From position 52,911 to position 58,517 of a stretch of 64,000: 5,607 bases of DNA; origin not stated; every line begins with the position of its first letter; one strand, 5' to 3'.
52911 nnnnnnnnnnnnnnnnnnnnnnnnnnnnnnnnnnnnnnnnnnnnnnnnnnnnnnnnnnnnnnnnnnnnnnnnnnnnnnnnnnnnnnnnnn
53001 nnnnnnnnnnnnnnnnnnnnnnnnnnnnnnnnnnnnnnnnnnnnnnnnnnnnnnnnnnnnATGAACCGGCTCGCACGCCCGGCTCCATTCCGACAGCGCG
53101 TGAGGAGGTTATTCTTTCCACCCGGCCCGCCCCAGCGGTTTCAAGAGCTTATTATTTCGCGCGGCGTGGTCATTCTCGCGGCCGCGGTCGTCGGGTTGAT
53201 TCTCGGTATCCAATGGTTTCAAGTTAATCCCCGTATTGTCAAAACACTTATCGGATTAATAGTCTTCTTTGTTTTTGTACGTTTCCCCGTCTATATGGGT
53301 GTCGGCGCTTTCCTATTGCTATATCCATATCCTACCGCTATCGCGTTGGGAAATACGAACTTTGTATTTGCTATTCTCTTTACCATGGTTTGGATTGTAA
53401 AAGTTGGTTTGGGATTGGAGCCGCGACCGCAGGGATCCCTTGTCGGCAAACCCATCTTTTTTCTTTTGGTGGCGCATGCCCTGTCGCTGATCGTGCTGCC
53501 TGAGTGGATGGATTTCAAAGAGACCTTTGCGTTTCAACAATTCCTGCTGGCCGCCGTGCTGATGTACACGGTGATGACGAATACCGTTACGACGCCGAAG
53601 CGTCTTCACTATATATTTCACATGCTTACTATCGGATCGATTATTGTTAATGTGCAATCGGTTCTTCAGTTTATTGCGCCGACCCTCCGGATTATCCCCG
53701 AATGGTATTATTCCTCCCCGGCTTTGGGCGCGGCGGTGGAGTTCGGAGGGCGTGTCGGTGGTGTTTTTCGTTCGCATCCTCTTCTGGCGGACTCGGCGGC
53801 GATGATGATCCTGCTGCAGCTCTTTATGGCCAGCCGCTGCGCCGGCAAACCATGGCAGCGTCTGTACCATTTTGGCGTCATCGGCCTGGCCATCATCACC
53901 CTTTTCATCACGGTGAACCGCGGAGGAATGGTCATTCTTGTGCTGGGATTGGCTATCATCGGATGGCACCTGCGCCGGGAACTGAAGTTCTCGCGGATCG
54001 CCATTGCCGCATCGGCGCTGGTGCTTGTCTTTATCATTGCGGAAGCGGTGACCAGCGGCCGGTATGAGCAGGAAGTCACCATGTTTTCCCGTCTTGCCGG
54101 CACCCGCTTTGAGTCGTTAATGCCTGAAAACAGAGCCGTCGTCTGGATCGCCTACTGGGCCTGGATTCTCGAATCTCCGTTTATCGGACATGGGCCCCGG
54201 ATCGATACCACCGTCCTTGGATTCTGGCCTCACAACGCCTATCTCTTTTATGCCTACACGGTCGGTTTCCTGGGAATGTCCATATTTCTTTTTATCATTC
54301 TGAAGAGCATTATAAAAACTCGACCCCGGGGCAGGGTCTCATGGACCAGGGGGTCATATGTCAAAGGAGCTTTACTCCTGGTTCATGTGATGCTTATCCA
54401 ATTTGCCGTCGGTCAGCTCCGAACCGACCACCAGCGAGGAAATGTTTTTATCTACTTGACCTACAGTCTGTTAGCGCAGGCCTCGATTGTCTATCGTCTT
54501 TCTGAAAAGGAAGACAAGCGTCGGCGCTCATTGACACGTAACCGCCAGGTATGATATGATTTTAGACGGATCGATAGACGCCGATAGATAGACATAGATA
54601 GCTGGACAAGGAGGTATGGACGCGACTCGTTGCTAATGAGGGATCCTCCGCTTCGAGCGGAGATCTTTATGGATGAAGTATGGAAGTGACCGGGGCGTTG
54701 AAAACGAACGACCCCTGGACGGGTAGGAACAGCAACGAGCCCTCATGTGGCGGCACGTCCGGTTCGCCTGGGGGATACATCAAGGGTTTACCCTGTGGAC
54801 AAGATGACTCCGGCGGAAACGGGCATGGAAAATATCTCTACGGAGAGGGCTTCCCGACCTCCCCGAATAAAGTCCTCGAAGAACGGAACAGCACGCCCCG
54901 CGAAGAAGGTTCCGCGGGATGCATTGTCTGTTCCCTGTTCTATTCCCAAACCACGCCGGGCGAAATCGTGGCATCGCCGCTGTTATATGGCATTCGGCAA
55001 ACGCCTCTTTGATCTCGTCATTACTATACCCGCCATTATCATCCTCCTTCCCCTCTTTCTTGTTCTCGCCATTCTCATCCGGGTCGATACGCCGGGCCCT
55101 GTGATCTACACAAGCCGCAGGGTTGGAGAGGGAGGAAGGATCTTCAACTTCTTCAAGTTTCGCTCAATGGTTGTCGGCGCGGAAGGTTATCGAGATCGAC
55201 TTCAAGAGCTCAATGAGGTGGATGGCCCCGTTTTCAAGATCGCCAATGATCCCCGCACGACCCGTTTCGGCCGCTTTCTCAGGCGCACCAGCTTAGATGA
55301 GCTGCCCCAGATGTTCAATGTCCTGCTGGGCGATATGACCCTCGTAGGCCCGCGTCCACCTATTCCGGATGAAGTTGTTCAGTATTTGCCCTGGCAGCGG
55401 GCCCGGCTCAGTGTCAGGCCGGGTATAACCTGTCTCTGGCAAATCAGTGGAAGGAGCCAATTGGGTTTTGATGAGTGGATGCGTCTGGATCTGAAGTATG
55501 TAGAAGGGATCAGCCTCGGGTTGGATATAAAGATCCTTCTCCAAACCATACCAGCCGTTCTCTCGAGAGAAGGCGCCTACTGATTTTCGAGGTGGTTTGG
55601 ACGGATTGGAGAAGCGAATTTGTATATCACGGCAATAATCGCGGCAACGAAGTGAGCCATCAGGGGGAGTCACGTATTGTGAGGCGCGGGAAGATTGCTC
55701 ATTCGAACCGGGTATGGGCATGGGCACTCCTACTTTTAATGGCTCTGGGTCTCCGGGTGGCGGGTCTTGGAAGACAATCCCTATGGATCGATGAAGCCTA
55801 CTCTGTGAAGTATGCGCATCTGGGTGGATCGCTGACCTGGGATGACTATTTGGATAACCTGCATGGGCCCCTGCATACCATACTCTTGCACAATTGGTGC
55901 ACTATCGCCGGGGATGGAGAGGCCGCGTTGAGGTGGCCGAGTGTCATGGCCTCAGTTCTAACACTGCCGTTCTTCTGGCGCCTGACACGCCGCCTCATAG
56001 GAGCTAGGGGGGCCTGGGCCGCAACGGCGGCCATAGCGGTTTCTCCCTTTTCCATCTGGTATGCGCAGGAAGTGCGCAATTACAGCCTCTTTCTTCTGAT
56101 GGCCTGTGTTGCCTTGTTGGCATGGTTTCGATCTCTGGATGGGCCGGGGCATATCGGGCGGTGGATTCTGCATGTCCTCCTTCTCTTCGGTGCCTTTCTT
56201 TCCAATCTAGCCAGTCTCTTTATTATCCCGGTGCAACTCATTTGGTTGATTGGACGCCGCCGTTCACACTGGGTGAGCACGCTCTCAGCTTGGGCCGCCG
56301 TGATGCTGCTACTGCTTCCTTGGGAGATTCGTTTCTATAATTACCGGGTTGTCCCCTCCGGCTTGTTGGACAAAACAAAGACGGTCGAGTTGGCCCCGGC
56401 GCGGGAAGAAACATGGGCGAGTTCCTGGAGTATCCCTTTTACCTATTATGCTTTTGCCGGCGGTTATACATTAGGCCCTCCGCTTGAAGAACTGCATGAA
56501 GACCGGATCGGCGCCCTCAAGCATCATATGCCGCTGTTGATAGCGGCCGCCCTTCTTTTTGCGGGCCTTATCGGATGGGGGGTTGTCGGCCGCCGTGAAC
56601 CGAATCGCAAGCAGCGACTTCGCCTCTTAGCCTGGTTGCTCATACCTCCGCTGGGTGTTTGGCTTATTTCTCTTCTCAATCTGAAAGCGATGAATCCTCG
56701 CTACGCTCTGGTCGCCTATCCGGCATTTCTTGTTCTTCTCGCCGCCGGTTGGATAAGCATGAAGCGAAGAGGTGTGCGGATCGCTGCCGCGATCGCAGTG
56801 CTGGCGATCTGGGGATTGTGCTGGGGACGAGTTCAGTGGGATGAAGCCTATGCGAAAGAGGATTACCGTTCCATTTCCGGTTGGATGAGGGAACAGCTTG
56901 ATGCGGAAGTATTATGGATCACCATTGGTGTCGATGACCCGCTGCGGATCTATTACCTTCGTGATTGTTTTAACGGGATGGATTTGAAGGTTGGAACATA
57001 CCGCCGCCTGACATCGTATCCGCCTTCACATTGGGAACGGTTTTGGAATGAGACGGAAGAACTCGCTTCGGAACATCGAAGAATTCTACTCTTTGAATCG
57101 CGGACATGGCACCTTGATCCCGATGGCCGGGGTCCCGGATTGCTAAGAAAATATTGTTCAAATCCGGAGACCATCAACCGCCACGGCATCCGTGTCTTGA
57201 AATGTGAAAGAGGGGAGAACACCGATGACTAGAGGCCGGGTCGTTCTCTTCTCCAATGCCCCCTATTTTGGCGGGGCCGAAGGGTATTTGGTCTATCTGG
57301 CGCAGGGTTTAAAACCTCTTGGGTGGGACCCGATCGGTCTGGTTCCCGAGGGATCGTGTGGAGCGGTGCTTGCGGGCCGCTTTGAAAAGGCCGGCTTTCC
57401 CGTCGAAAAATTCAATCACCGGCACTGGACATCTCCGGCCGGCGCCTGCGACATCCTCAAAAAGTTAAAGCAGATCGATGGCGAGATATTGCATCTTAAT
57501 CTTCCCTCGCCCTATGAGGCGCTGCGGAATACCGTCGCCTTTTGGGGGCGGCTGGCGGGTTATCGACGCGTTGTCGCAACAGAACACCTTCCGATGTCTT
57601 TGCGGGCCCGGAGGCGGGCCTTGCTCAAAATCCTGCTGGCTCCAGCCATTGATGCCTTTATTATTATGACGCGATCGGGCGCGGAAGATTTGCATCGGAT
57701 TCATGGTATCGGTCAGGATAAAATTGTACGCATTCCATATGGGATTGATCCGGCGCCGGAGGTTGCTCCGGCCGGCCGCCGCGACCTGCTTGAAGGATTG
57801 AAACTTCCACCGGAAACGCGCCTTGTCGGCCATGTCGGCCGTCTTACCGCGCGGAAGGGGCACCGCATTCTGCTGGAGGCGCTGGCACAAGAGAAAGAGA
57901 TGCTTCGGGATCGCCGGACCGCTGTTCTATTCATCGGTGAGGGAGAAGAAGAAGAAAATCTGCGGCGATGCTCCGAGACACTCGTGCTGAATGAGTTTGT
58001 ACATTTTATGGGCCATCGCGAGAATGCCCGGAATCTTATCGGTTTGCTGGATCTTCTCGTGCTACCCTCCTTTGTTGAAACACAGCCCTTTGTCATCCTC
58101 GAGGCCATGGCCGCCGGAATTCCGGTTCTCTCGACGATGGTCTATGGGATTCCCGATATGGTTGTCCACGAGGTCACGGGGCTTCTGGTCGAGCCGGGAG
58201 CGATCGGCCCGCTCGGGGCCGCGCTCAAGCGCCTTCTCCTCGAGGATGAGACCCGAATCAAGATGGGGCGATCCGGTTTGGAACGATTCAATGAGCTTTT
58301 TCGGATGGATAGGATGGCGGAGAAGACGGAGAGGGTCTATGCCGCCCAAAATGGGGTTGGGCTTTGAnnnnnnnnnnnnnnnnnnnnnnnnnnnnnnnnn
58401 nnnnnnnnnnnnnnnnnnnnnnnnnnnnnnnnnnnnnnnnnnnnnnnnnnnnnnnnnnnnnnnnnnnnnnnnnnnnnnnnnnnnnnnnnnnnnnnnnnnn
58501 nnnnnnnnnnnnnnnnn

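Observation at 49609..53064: Uncharacterised trio in the EPS locus: nucleotidyltransferase-fold protein, soluble AlkP-superfamily enzyme and UPF0104 flippase-like membrane protein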

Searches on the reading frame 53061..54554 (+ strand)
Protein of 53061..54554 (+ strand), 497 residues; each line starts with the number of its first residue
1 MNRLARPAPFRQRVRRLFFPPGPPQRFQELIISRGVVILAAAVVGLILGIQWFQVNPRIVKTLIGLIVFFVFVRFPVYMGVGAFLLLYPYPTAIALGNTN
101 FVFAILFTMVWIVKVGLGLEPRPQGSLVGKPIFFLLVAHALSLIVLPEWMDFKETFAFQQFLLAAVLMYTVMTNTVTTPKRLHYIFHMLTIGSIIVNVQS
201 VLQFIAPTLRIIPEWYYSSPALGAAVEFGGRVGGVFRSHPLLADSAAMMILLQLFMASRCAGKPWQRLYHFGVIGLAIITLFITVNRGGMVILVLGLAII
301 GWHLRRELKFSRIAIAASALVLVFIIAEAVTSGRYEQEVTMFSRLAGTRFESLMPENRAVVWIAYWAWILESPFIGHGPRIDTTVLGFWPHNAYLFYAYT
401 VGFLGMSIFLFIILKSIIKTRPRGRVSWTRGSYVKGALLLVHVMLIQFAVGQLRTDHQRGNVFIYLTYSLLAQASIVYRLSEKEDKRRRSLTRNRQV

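Call 6: search_protein_families(library=pfam, proteins=[window:53061-54554:+], max_evalue=0.01)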
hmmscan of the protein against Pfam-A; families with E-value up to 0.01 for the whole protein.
window:53061-54554:+ (497 aa): 1 family
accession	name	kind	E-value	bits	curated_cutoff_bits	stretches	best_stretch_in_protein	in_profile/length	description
PF04932.20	Wzy_C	-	8.1e-11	42.4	31.7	1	275-410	4-149/149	O-Antigen ligase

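Call 8: search_protein_families(library=ncbifam, proteins=[window:53061-54554:+], max_evalue=0.01)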
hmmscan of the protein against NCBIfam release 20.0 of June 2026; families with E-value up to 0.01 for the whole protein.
window:53061-54554:+ (497 aa): 1 family
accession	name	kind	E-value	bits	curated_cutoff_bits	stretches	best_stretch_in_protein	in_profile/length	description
TIGR04370.1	glyco_rpt_poly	subfamily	9.7e-05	21.5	40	1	133-332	20-232/396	oligosaccharide repeat unit polymerase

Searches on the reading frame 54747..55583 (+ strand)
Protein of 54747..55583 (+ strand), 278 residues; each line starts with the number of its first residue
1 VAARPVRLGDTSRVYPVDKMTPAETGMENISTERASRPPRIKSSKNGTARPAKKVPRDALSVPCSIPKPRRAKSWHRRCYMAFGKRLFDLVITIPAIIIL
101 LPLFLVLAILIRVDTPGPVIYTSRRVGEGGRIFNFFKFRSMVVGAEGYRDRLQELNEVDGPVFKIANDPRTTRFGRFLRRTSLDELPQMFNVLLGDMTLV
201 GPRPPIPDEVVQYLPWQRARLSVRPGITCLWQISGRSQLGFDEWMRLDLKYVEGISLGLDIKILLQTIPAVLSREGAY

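Call 6: search_protein_families(library=pfam, proteins=[window:54747-55583:+], max_evalue=0.01)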
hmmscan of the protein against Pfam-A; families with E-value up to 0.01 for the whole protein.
window:54747-55583:+ (278 aa): 1 family
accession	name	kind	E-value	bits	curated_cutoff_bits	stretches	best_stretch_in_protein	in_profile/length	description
PF02397.22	Bac_transf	-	1.2e-64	217.6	27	1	85-272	1-178/179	Bacterial sugar transferase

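Call 8: search_protein_families(library=ncbifam, proteins=[window:54747-55583:+], max_evalue=0.01)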
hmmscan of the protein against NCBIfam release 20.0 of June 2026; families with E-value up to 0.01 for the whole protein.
window:54747-55583:+ (278 aa): 10 families
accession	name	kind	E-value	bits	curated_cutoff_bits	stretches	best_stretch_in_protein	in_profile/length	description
TIGR03025.1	EPS_sugtrans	subfamily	1.4e-83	281.6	295.55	1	82-278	255-445/445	exopolysaccharide biosynthesis polyprenyl glycosylphosphotransferase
NF041877.1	EPS_EpsZ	equivalog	5.7e-80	269.2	800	1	81-277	263-458/459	exopolysaccharide biosynthesis polyisoprenyl-phosphate hexose-1-phosphate transferase EpsZ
TIGR03022.1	WbaP_sugtrans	subfamily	1.4e-69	235.5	403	1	84-278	258-456/456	undecaprenyl-phosphate galactose phosphotransferase WbaP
TIGR03023.1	WcaJ_sugtrans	equivalog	8.1e-64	216.6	410.75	1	82-278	260-453/453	undecaprenyl-phosphate glucose phosphotransferase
NF052601.1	undeca_RfbP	equivalog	3.7e-58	196.7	330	1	69-273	29-237/244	undecaprenyl-phosphate galactose phosphotransferase family protein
TIGR03013.1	EpsB_2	subfamily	7.1e-49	167.1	393.35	1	77-277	247-442/443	TIGR03013 family XrtA/PEP-CTERM system glycosyltransferase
NF011751.0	PRK15204.1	equivalog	4.2e-46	157.5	907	1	82-278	277-476/476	undecaprenyl-phosphate galactose phosphotransferase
NF050817.1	PolSacchBiosHfsE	equivalog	1.3e-32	113.1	750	1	81-273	268-461/467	polysaccharide biosynthesis protein HfsE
NF007518.0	PRK10124.1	equivalog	1.7e-32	112.8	684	1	85-269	274-455/464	undecaprenyl-phosphate glucose phosphotransferase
NF045514.1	glycotran_HepC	equivalog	2.8e-24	85.6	140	1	77-205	109-212/220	heterocyst development glycosyltransferase HepC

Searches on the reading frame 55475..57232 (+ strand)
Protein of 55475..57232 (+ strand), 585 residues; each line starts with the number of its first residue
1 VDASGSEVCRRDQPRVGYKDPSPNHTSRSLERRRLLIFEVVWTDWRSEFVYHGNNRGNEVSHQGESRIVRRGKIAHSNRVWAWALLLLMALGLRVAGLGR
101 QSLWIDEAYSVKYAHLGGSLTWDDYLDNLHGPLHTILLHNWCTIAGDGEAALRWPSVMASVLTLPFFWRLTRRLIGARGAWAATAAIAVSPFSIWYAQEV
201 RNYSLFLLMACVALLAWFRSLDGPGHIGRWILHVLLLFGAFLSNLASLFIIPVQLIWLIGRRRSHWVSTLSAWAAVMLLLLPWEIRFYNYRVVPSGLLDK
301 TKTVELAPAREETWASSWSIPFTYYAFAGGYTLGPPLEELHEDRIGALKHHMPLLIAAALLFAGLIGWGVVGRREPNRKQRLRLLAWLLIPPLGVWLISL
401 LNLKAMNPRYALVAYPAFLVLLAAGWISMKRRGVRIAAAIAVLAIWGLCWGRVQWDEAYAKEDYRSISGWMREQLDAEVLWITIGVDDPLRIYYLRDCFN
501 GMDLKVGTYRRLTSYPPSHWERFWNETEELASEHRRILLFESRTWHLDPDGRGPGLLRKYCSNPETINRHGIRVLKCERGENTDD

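Call 6: search_protein_families(library=pfam, proteins=[window:55475-57232:+], max_evalue=0.01)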
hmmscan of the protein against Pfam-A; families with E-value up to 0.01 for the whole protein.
window:55475-57232:+ (585 aa): 1 family
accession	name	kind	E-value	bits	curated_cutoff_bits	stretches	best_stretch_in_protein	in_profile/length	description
PF13231.12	PMT_2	-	2.6e-12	47.7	26.1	1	130-280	2-151/160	Dolichyl-phosphate-mannose-protein mannosyltransferase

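Call 8: search_protein_families(library=ncbifam, proteins=[window:55475-57232:+], max_evalue=0.01)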
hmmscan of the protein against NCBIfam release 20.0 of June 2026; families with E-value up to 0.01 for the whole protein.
window:55475-57232:+ (585 aa): 3 families
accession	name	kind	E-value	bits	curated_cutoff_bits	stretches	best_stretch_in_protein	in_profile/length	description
NF052499.1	MnslTaseMT1671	equivalog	1.4e-11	43.5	900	2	349-463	267-384/523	mannosyltransferase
TIGR03663.1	TIGR03663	subfamily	1.9e-09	37.1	126.25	1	84-223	5-143/435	flippase activity-associated protein Agl23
NF047440.1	LA3751_2_3_fam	subfamily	0.0028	16.6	200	1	351-450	286-381/460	LA_3751/LA_3752 family putative glycosyltransferase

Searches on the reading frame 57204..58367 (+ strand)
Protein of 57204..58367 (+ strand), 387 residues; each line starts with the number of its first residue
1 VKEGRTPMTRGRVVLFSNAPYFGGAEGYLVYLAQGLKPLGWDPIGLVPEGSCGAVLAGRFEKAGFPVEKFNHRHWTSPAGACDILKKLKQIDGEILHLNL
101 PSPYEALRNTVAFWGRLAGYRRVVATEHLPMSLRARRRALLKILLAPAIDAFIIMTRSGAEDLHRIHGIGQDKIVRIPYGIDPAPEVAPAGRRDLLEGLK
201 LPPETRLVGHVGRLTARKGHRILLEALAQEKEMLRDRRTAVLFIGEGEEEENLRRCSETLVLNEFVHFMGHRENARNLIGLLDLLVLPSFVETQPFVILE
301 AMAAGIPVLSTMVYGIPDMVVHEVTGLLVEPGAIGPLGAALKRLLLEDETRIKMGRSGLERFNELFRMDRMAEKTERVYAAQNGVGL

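Call 6: search_protein_families(library=pfam, proteins=[window:57204-58367:+], max_evalue=0.01)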
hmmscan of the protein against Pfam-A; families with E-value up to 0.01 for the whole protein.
window:57204-58367:+ (387 aa): 5 families
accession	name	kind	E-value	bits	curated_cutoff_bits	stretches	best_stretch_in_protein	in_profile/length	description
PF00534.26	Glycos_transf_1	-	4.8e-31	108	26.4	1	199-358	9-169/172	Glycosyl transferases group 1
PF13692.12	Glyco_trans_1_4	-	4.2e-29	102.1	27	1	206-345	2-140/142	Glycosyl transferases group 1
PF13439.12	Glyco_transf_4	-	6.2e-13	49.6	28.5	1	22-183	1-168/170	Glycosyltransferase Family 4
PF13579.12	Glyco_trans_4_4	-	7.7e-08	33.3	29.7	1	23-180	1-158/158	Glycosyl transferase 4-like domain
PF20706.3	GT4-conflict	-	8.9e-05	22.1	26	1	200-323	190-323/385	Family 4 Glycosyltransferase in conflict systems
